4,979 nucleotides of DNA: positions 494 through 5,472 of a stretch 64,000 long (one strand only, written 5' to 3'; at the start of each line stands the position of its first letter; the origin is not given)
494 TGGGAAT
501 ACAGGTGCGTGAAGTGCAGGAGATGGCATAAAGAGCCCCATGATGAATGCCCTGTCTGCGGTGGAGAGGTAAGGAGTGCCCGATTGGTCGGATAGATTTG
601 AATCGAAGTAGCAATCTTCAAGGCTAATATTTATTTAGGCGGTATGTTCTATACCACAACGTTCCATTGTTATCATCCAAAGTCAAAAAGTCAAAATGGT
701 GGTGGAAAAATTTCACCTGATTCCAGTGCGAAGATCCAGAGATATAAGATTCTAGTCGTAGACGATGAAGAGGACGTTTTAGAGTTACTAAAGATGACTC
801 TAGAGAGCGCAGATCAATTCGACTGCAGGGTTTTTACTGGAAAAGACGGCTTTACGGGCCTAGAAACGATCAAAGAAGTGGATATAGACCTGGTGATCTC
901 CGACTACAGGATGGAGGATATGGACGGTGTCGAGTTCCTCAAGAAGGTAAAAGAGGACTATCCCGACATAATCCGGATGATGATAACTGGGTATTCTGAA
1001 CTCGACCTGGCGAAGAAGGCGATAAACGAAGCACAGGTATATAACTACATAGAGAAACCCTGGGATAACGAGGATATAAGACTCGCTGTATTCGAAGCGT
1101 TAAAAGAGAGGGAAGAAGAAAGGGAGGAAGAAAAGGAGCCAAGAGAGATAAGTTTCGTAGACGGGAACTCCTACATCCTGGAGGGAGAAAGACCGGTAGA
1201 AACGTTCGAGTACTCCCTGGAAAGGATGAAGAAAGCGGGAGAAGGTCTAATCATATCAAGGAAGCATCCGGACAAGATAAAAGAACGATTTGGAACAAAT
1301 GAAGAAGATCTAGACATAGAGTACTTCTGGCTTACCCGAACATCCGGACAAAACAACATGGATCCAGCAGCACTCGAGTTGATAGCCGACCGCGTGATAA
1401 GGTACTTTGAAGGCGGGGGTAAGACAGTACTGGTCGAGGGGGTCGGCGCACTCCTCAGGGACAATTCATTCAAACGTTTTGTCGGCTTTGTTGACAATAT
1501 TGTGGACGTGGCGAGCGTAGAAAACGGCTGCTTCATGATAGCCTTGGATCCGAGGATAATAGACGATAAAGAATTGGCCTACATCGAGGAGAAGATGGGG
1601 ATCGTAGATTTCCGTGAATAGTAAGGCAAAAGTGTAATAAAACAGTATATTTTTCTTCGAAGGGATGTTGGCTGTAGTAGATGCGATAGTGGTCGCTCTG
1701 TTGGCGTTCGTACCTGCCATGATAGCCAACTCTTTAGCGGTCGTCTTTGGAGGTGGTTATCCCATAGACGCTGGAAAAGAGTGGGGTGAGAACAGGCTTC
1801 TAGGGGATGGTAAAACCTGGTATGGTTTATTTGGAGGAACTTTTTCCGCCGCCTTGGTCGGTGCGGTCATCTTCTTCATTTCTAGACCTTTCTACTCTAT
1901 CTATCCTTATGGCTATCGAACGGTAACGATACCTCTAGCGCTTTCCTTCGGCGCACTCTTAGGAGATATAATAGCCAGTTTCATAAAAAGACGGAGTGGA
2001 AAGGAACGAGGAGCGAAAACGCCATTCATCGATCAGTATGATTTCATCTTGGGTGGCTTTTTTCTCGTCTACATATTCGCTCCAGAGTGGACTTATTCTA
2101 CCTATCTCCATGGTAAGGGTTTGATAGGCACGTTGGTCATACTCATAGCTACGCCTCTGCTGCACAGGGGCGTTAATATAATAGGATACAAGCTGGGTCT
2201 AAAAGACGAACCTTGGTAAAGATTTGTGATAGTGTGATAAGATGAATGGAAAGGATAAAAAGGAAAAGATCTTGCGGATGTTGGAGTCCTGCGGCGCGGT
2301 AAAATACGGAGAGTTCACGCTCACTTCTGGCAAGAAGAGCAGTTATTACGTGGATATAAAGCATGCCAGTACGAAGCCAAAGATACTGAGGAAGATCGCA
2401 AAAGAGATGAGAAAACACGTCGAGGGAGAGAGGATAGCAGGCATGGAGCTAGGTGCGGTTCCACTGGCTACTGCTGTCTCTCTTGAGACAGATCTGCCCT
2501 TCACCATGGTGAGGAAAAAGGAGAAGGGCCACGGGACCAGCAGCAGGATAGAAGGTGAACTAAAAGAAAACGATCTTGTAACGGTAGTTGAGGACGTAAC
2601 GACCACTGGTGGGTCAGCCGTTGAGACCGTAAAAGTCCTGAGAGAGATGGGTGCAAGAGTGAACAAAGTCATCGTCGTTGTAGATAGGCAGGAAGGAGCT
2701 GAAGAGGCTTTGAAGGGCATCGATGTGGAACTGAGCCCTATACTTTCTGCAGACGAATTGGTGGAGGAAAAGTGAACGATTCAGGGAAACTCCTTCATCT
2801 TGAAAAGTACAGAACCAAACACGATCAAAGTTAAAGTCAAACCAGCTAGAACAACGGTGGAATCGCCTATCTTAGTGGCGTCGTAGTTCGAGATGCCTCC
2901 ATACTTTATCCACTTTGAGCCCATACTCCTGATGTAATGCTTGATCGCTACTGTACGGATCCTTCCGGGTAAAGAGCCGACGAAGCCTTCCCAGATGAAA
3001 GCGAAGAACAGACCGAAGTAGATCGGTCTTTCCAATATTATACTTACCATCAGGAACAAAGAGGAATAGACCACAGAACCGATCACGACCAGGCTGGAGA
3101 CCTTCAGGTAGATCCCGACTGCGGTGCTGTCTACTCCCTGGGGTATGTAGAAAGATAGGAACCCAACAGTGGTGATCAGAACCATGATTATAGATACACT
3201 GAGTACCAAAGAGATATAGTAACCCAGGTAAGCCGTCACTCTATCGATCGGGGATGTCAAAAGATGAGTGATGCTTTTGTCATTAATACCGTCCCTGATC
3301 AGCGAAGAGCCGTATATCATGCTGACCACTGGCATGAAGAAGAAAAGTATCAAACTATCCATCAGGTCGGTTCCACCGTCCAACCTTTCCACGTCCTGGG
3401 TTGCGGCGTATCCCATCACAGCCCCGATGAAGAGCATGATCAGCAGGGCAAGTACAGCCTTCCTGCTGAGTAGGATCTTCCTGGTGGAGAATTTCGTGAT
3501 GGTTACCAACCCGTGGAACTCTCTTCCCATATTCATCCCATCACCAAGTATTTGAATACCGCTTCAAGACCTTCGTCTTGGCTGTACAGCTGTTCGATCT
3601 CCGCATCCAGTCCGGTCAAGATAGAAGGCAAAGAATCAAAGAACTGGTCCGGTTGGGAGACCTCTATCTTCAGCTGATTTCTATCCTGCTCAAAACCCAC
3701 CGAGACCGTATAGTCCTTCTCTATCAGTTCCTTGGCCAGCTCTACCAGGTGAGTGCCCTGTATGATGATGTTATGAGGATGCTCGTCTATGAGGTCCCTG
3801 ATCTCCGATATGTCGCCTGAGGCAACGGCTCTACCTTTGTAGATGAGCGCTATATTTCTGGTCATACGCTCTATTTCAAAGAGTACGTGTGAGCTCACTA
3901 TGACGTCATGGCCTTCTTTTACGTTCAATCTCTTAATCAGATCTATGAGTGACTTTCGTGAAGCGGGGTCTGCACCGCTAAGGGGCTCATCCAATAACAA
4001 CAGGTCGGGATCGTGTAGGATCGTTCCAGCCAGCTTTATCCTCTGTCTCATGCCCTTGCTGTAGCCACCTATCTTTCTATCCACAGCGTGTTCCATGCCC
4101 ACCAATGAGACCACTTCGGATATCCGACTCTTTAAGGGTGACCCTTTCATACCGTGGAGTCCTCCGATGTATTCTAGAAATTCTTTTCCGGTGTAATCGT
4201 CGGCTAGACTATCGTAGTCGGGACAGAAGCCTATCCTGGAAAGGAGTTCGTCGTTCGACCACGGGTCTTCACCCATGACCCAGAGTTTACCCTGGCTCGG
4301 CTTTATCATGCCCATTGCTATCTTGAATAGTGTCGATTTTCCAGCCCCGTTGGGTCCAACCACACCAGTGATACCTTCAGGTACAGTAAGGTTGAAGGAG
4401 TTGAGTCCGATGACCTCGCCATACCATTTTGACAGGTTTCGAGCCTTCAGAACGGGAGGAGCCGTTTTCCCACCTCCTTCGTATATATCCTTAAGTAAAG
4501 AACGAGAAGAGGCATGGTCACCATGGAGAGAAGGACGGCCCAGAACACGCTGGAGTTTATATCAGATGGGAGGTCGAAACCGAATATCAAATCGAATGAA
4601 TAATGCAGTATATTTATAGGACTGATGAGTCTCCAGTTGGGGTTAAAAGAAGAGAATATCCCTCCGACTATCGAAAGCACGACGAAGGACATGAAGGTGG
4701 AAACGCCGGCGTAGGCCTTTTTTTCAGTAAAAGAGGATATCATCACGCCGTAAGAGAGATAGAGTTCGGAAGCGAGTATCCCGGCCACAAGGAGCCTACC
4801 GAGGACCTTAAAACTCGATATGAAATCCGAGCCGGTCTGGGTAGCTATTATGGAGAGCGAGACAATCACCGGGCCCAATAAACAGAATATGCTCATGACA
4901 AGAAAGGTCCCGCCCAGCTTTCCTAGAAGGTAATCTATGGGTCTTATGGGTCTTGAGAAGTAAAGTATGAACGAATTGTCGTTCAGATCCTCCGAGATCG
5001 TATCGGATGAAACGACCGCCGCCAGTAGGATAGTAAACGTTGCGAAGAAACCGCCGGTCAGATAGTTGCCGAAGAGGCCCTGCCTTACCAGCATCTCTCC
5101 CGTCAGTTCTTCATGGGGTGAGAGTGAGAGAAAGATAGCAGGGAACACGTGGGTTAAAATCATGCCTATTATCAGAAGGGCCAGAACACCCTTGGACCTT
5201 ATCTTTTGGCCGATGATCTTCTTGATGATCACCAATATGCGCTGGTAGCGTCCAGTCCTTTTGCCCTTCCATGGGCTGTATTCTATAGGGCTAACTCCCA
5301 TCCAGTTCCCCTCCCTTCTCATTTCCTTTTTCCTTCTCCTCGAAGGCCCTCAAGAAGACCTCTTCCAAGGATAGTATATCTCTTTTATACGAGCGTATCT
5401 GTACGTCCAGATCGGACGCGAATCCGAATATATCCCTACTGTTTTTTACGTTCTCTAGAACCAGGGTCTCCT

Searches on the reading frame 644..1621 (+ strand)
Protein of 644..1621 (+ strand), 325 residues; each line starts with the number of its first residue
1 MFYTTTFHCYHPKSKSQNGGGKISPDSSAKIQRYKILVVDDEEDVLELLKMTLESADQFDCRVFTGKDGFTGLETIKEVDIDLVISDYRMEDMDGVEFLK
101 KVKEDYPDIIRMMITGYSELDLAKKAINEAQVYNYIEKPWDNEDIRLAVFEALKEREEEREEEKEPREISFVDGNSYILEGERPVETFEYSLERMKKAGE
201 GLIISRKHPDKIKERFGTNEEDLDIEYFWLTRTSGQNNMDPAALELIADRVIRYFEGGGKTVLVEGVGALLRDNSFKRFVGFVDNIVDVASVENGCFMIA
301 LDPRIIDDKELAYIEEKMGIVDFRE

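Call 63: search_protein_families(library=pfam, proteins=[window:644-1621:+], max_evalue=0.1)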
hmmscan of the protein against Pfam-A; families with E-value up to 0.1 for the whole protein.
window:644-1621:+ (325 aa): 2 families
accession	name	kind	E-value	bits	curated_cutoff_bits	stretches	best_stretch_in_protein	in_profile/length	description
PF00072.30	Response_reg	-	1.5e-22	80.3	30.2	1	36-149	1-110/111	Response regulator receiver domain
PF05763.18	DUF835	-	5.4e-22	78.5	33.1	1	192-317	12-135/136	Protein of unknown function (DUF835)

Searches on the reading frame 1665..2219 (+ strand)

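Call 89: search_protein_families(library=pfam, proteins=[window:1665-2219:+], max_evalue=0.001)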
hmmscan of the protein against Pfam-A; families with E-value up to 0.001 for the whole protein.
window:1665-2219:+ (184 aa): 2 families
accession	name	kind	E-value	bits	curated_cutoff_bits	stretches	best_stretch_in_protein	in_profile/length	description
PF01864.22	CarS-like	-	2.9e-38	132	22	1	6-184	3-175/175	CDP-archaeol synthase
PF01148.25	CTP_transf_1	-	6.7e-07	29.9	24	1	37-112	154-229/264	Cytidylyltransferase family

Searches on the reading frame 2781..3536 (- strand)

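Call 89: search_protein_families(library=pfam, proteins=[window:2781-3536:-], max_evalue=0.001)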
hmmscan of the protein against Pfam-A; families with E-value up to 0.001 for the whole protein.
window:2781-3536:- (251 aa): 2 families
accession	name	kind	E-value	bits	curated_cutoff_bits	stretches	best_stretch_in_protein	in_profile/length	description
PF12679.13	ABC2_membrane_2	-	4.7e-08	33.1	27.2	1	27-248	17-281/283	ABC-2 family transporter protein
PF12730.13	ABC2_membrane_4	-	4.6e-07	30.4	27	1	27-181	18-174/179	ABC-2 family transporter protein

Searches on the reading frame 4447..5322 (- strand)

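Call 89: search_protein_families(library=pfam, proteins=[window:4447-5322:-], max_evalue=0.001)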
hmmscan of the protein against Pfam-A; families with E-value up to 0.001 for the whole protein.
window:4447-5322:- (291 aa): 2 families
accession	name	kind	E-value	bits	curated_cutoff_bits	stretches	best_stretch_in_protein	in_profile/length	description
PF12679.13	ABC2_membrane_2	-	7.8e-12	45.5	27.2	1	31-277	2-273/283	ABC-2 family transporter protein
PF12698.13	ABC2_membrane_3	-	3.5e-10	40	31.6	1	83-270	159-334/347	ABC-2 family transporter protein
